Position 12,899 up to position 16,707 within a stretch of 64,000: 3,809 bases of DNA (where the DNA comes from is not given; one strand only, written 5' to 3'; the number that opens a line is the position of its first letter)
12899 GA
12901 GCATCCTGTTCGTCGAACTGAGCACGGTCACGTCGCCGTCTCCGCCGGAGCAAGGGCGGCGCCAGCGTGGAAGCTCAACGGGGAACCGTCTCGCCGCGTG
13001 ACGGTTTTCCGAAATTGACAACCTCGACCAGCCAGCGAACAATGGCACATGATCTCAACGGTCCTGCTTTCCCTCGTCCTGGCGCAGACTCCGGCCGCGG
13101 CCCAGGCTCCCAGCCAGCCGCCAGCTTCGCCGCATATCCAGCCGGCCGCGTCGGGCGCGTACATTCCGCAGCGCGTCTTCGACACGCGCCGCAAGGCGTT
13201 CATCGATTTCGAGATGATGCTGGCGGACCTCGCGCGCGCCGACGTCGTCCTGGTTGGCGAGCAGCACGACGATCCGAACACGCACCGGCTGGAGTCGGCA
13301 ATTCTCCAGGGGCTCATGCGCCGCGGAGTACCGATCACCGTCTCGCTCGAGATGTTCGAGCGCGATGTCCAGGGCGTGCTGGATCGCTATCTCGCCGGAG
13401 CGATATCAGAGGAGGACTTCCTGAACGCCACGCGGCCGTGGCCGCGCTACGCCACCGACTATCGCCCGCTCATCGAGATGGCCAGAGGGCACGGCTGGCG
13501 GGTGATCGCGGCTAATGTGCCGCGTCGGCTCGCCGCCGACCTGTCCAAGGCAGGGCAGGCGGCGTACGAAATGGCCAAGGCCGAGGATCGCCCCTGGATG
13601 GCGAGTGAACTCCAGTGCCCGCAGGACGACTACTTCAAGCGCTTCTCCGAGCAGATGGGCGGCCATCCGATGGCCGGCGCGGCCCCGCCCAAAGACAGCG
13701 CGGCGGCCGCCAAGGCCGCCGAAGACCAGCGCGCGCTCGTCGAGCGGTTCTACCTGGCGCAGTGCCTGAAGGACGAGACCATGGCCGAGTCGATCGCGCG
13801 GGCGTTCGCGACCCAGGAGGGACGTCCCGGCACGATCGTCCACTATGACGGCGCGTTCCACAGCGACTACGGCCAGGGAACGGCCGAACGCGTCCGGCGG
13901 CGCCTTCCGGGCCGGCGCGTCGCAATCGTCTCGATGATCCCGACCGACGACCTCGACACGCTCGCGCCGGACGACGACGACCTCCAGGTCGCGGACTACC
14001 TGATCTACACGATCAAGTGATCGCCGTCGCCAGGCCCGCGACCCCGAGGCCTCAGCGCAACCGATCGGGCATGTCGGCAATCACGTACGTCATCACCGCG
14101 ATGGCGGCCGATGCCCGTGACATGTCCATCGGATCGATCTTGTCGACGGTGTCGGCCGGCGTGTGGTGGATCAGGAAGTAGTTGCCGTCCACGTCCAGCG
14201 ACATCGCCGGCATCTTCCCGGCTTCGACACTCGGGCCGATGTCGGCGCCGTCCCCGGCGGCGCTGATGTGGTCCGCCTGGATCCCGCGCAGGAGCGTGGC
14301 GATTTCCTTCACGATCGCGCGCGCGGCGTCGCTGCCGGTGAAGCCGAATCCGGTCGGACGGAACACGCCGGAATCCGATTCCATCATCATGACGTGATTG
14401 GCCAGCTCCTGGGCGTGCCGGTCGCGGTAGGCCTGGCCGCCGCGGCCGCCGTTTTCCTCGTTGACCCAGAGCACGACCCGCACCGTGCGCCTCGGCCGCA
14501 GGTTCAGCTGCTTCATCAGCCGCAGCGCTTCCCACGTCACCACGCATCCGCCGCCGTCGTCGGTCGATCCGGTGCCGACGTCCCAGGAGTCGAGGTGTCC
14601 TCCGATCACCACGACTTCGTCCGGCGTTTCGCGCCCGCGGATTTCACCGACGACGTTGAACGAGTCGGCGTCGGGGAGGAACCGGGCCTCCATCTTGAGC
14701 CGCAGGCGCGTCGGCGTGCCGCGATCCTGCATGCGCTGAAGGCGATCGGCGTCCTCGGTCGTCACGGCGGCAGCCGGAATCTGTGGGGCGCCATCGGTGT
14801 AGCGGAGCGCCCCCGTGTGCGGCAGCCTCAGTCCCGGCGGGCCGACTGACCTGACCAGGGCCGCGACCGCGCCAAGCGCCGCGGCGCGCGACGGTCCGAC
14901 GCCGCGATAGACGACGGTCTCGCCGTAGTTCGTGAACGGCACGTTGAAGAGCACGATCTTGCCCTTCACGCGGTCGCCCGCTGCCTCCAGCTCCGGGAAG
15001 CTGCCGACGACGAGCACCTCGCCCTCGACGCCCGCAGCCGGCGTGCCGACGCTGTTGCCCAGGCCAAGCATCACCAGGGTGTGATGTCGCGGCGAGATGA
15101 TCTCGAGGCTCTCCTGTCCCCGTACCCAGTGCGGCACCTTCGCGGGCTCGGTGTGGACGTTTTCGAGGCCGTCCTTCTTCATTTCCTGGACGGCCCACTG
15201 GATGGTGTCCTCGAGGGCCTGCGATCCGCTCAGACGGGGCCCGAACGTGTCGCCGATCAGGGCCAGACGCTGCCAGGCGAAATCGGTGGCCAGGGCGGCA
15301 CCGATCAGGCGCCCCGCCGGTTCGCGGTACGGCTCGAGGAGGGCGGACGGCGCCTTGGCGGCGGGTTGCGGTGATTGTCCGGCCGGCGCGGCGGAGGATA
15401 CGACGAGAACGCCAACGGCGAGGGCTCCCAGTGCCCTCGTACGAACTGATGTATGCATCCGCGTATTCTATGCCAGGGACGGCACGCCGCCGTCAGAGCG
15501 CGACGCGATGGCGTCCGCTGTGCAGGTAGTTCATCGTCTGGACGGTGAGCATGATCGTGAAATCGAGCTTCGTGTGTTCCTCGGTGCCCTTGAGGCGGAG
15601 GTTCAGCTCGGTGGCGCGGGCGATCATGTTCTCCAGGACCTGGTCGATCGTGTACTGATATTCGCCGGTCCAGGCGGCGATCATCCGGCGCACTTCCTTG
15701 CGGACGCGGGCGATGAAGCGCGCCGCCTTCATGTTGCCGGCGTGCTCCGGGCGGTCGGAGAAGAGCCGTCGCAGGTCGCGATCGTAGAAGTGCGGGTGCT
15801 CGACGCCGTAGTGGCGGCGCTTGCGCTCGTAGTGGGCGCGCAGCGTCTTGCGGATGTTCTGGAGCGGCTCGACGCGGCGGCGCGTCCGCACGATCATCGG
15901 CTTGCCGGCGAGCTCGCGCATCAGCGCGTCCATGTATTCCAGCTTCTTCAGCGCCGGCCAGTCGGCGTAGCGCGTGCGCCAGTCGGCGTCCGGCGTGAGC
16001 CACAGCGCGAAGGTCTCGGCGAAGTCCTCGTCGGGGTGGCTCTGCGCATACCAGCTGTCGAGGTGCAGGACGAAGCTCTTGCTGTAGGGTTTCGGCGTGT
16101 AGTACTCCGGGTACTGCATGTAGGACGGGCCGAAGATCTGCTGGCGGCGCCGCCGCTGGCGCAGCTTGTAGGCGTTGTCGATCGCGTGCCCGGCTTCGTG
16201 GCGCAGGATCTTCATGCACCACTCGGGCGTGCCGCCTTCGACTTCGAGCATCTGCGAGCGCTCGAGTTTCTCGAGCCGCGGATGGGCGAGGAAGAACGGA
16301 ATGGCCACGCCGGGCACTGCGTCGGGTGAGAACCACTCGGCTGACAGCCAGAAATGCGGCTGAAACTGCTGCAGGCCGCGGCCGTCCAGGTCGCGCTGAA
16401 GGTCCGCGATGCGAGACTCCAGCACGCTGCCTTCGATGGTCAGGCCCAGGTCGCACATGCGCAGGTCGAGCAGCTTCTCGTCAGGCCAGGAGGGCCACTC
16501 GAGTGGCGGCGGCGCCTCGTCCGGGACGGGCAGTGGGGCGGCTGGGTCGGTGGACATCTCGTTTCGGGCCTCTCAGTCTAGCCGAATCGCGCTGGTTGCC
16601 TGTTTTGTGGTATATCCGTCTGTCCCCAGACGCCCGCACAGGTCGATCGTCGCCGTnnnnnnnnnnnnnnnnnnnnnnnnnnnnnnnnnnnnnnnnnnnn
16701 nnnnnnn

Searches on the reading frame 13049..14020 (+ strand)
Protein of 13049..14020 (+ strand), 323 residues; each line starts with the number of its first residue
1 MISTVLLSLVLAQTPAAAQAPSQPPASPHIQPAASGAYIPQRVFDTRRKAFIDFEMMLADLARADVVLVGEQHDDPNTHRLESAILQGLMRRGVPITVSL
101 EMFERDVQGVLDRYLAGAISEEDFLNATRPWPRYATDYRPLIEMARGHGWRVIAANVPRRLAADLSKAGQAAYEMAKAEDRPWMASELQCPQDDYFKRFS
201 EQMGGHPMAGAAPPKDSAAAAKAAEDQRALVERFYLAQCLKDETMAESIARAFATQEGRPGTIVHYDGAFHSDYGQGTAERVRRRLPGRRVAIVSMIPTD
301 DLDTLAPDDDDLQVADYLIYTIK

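Call 5: search_protein_families(library=pfam, proteins=[window:13049-14020:+])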
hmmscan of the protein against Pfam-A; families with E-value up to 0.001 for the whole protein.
window:13049-14020:+ (323 aa): 1 family
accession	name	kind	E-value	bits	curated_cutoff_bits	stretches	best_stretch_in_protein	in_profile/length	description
PF04187.18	Cofac_haem_bdg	-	3.9e-58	197.4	27.7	1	57-282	1-213/213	Haem-binding uptake, Tiki superfamily, ChaN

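Call 6: find_encoding_contigs(protein=window:13049-14020:+, flank=10000, max_places=6)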
Protein window:13049-14020:+ (323 aa): no gene with exactly this product is on record in the collection.

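Call 7: find_related_loci(query=window:13049-14020:+, collection=genome_contigs, flank=10000)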
Query window:13049-14020:+ (323 aa) in genome_contigs; peptide patterns used: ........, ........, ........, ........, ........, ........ (x = any residue, [..] = any of these).
207 stretches matched a pattern; 160 encode a relative of the query (tblastn E <= 1e-3); the best 80 are kept; 80 distinct loci.
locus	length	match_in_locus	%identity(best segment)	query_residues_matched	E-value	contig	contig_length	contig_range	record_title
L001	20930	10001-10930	67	1-323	1e-131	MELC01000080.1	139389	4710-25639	MAG: Acidobacteria bacterium RIFCSPLOWO2_12_FULL_66_21 rifcsplowo2_12_scaffold_694, whole genome shotgun sequence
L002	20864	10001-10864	62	19-323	6e-122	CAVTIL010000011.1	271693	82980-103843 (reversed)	MAG: uncultured Acidobacteriota bacterium isolate MFD06229.bin.1.266 genome assembly, contig: contig_47508, whole genome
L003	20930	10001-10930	62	6-323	7e-121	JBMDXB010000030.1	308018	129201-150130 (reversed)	MAG: Vicinamibacterales bacterium isolate FBaNitSoil1_11 FBaNitSoil1_contig30, whole genome shotgun sequence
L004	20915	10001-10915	61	1-323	3e-119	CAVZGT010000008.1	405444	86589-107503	MAG: uncultured Acidobacteriota bacterium isolate MFD05567.bin.2.150 genome assembly, contig: contig_18710, whole genome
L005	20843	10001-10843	62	32-323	2e-118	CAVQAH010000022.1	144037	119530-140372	MAG: uncultured Acidobacteriota bacterium isolate MFD05176.bin.2.157 genome assembly, contig: contig_70942, whole genome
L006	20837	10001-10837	61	37-323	4e-116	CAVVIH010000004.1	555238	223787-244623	MAG: uncultured Acidobacteriota bacterium isolate MFD02840.bin.2.178 genome assembly, contig: contig_28902, whole genome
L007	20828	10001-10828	61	37-323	8e-116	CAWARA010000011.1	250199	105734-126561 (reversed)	MAG: uncultured Acidobacteriota bacterium isolate MFD02840.bin.2.141 genome assembly, contig: contig_15411, whole genome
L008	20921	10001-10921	58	9-323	1e-115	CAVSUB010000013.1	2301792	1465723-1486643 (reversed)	MAG: uncultured Acidobacteriota bacterium isolate MFD06298.bin.1.233 genome assembly, contig: contig_6266, whole genome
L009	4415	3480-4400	60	5-323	9e-117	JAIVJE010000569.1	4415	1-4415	MAG: Acidobacteria bacterium isolate MAG16 MTG16_147980, whole genome shotgun sequence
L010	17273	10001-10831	62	33-323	4e-113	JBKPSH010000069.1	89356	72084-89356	MAG: Acidobacteriota bacterium isolate GS_EKS_MAG_00027 GS_EKS_000000668259, whole genome shotgun sequence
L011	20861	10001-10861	59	15-323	9e-113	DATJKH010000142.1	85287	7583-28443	MAG TPA_asm: Vicinamibacterales bacterium isolate SMAG_U15588 k141_3896134, whole genome shotgun sequence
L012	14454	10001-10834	62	36-323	2e-112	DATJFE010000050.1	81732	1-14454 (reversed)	MAG TPA_asm: Vicinamibacterales bacterium isolate SMAG_U15451 k141_13275955, whole genome shotgun sequence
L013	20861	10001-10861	59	23-322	1e-111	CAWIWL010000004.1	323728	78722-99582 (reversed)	MAG: uncultured Acidobacteriota bacterium isolate MFD04850.bin.1.225 genome assembly, contig: contig_122890, whole genom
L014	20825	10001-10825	63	38-323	2e-111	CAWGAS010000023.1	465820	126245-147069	MAG: uncultured Acidobacteriota bacterium isolate MFD06742.bin.2.107 genome assembly, contig: contig_41828, whole genome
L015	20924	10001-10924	58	2-323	2e-111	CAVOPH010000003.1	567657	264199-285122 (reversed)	MAG: uncultured Acidobacteriota bacterium isolate MFD00392.bin.2.134 genome assembly, contig: contig_13001, whole genome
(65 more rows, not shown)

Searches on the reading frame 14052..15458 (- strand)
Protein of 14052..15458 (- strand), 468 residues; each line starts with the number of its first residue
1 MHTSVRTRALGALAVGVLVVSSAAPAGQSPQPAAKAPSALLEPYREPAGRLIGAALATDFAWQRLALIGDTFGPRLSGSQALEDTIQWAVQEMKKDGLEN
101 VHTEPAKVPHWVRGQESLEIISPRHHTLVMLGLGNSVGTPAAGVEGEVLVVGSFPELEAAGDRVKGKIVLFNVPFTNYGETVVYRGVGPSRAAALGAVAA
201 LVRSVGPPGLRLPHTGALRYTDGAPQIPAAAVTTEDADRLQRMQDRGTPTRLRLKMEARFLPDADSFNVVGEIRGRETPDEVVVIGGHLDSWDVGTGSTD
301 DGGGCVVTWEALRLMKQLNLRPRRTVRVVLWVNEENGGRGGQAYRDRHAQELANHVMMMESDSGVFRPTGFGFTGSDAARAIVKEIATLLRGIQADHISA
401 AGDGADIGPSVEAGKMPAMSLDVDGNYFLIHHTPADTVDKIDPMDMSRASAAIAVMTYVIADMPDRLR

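Call 5: search_protein_families(library=pfam, proteins=[window:14052-15458:-])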
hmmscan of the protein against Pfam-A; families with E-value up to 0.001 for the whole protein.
window:14052-15458:- (468 aa): 3 families
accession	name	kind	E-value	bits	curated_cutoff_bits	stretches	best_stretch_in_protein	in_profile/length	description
PF04389.22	Peptidase_M28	-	6e-27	95.1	21.3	1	268-454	1-190/193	Peptidase family M28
PF01546.33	Peptidase_M20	-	5.6e-08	33.4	24.6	1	295-347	30-82/206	Peptidase family M20/M25/M40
PF02225.27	PA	-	5.1e-06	27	23.9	1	160-240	21-95/95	PA domain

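Call 22: find_homologous_proteins(query=window:14052-15458:-, max_evalue=1e-100)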
Query window:14052-15458:- (468 aa): 7883 proteins with E <= 1e-100 among 8000 candidates; the best 120 are listed.
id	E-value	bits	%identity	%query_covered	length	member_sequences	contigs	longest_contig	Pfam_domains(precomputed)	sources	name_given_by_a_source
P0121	0.0e+0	1042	100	100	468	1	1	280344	PF01546.34,PF02225.28,PF04389.23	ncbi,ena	-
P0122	1.4e-284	962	92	100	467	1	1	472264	PF01546.34,PF02225.28,PF04389.23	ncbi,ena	-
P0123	2.6e-280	948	92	100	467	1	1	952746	PF01546.34,PF02225.28,PF04389.23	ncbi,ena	-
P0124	1.5e-268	909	87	100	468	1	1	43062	PF01546.34,PF04389.23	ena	-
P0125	4.1e-264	894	85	100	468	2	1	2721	PF01546.34,PF04389.23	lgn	-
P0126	3.1e-263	892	87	99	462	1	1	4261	PF01546.34,PF04389.23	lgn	-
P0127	2.1e-261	886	86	97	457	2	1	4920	PF01546.34,PF04389.23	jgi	jgi:carboxypeptidase Q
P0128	6.2e-258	874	84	99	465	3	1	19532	PF01546.34,PF04389.23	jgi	jgi:carboxypeptidase Q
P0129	6.3e-258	874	84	99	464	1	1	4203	PF01546.34,PF02225.28,PF04389.23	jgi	jgi:carboxypeptidase Q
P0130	3.1e-257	872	87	95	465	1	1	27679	PF01546.34,PF02225.28,PF04389.23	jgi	jgi:carboxypeptidase Q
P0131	1.7e-255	866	83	100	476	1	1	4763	PF01546.34,PF02225.28,PF04389.23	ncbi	ncbi:MAG TPA: M20/M25/M40 family metallo-hydrolase [Vicinamibacterales bacterium]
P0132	8.1e-254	861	82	100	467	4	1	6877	PF01546.34,PF04389.23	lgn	-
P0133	2.8e-253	859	85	95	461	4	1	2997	PF01546.34,PF04389.23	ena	-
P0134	3.6e-253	858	86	91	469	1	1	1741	PF01546.34,PF04389.23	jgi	jgi:carboxypeptidase Q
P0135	2.2e-251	853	97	85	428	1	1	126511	PF01546.34,PF04389.23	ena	-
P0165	3.8e-237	806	79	95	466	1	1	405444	PF01546.34,PF02225.28,PF04389.23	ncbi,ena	-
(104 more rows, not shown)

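Call 23: find_encoding_contigs(protein=P0121, flank=10000, max_places=3)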
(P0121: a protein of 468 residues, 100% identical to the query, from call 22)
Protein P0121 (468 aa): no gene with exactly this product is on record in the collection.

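Call 24: find_encoding_contigs(protein=P0122, flank=10000, max_places=3)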
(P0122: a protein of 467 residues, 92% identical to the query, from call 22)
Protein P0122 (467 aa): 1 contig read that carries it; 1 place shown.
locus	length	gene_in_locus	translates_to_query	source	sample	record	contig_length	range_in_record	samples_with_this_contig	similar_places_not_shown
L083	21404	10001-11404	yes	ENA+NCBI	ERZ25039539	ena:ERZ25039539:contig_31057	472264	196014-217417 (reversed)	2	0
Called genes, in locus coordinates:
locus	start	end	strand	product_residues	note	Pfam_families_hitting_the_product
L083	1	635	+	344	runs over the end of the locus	PF12704:MacB_PCD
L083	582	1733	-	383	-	PF16868:NMT1_3, PF13379:NMT1_2 (weak), PF12974:Phosphonate-bd, PF09084:NMT1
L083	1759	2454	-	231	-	PF00005:ABC_tran, PF13304:AAA_21 (faint)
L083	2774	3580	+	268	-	-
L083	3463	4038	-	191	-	PF00005:ABC_tran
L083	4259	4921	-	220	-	PF00664:ABC_membrane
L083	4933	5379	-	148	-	PF00664:ABC_membrane (weak)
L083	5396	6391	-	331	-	PF00702:Hydrolase (faint), PF05116:S6PP (faint), PF08282:Hydrolase_3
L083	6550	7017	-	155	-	PF00593:TonB_dep_Rec_b-barrel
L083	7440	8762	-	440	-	PF07715:Plug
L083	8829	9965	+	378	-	PF15887:Peptidase_Mx (weak)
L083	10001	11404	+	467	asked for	PF02225:PA (faint), PF04389:Peptidase_M28, PF01546:Peptidase_M20 (weak)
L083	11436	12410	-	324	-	PF04187:Cofac_haem_bdg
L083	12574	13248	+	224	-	PF01618:MotA_ExbB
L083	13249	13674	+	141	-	PF02472:ExbD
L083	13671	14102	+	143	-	PF02472:ExbD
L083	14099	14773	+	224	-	PF03544:TonB_C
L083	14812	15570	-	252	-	PF06764:DUF1223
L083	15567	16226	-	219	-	PF04264:YceI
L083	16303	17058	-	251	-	PF03741:TerC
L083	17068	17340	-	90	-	PF07691:PA14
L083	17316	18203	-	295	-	-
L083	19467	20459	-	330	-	PF00330:Aconitase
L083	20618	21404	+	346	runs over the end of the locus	-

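Call 25: find_encoding_contigs(protein=P0123, flank=10000, max_places=3)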
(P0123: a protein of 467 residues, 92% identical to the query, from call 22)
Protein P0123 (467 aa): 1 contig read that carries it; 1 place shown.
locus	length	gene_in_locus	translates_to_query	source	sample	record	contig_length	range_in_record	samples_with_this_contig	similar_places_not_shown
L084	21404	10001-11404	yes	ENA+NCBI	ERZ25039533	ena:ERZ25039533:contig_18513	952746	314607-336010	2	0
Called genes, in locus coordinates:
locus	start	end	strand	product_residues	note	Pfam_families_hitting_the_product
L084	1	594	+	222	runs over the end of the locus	-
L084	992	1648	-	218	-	-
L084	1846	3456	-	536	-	PF00005:ABC_tran, PF02463:SMC_N (faint), PF13304:AAA_21 (weak), PF12848:ABC_tran_Xtn, PF00005:ABC_tran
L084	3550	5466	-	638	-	PF00664:ABC_membrane, PF00005:ABC_tran, PF02463:SMC_N (faint)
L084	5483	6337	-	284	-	PF00702:Hydrolase (faint), PF08282:Hydrolase_3, PF05116:S6PP (weak)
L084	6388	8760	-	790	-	PF07715:Plug, PF00593:TonB_dep_Rec_b-barrel, PF14905:OMP_b-brl_3 (weak)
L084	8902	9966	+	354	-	PF15887:Peptidase_Mx (weak)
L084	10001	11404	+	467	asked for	PF02225:PA (faint), PF04389:Peptidase_M28, PF01546:Peptidase_M20 (weak)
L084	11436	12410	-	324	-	PF04187:Cofac_haem_bdg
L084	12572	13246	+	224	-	PF01618:MotA_ExbB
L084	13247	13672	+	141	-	PF02472:ExbD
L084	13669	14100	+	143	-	PF02472:ExbD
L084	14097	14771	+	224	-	PF03544:TonB_C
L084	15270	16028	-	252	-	PF06764:DUF1223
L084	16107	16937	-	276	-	PF03741:TerC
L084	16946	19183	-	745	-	PF05048:NosD, PF13229:Beta_helix, PF05048:NosD, PF13229:Beta_helix, PF05048:NosD (weak), PF07691:PA14 (weak)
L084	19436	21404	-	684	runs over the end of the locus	PF00330:Aconitase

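Call 26: list_cluster_members(proteins=[P0121, P0001, P0122, P0123])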
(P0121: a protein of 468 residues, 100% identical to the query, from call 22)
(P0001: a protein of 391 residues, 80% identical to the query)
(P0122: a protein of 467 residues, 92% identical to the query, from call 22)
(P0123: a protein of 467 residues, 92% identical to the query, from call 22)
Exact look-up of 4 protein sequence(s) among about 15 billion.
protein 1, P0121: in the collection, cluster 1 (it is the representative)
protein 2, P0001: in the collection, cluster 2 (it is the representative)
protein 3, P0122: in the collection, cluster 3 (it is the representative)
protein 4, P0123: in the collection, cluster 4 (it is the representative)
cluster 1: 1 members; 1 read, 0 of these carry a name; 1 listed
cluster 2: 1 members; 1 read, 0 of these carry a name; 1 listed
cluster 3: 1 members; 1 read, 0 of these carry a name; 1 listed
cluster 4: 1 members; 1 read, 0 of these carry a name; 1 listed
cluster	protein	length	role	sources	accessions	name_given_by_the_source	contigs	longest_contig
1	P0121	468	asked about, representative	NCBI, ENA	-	-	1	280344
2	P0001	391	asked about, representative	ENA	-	-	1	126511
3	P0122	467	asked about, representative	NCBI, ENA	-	-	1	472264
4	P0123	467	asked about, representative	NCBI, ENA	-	-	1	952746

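Call 53: find_encoding_contigs(protein=P0165, flank=1000, max_places=2)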
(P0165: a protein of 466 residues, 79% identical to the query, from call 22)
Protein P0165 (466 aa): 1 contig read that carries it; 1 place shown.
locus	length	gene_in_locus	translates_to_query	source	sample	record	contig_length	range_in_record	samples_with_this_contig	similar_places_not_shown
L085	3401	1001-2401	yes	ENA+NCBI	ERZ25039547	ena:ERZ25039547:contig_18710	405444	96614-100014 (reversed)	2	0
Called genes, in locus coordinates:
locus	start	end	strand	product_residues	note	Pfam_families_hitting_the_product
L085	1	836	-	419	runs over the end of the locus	PF19335:HMBD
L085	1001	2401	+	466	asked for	PF02225:PA (faint), PF04389:Peptidase_M28, PF01546:Peptidase_M20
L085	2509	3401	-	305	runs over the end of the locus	PF04187:Cofac_haem_bdg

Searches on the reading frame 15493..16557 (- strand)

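Call 5: search_protein_families(library=pfam, proteins=[window:15493-16557:-])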
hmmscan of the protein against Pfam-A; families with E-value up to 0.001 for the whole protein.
window:15493-16557:- (354 aa): 1 family
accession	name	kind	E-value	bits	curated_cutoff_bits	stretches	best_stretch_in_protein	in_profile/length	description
PF15887.11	Peptidase_Mx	-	4e-06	26.9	27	1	118-187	90-164/236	Putative zinc-binding metallo-peptidase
